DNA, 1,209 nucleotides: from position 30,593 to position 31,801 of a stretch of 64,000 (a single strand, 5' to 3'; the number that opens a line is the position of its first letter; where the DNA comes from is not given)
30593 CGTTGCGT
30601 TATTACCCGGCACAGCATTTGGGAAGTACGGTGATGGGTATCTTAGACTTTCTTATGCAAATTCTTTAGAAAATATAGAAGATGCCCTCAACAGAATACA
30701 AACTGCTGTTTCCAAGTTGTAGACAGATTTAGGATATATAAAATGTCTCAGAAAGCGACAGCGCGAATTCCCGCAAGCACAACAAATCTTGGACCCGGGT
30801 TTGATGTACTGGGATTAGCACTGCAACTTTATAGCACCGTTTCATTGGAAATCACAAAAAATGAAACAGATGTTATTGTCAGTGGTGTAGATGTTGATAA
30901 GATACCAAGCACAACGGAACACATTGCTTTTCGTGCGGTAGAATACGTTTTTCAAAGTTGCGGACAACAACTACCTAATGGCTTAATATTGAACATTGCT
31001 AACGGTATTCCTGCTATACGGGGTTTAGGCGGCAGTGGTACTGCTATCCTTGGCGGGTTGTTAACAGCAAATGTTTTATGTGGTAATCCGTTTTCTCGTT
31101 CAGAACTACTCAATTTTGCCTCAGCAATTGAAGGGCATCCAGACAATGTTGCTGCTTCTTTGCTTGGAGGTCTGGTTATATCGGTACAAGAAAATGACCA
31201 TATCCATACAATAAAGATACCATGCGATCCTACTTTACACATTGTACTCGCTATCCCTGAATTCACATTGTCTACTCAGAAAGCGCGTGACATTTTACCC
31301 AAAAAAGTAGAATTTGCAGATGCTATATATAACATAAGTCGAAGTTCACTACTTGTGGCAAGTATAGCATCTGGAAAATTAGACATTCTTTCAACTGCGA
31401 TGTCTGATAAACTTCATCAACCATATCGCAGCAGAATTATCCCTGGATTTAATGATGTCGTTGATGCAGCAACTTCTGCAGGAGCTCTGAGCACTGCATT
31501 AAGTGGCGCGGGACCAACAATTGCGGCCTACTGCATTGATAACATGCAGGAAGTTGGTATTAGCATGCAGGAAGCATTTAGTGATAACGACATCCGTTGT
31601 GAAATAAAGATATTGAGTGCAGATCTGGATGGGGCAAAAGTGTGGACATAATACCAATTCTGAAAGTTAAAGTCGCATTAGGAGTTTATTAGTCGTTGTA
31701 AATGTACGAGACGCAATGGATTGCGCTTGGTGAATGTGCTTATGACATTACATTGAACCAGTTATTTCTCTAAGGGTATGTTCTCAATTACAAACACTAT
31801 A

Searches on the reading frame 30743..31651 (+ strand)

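Call 34: search_protein_families(library=pfam, proteins=[window:30743-31651:+], max_evalue=0.001)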
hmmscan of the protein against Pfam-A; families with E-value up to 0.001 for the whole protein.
window:30743-31651:+ (302 aa): 2 families
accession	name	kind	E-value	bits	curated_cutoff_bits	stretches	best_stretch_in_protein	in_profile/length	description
PF00288.32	GHMP_kinases_N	-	8e-14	52.1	22.3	1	61-143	2-87/87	GHMP kinases N terminal domain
PF08544.19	GHMP_kinases_C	-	5.1e-07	30.4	21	1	208-264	5-66/85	GHMP kinases C terminal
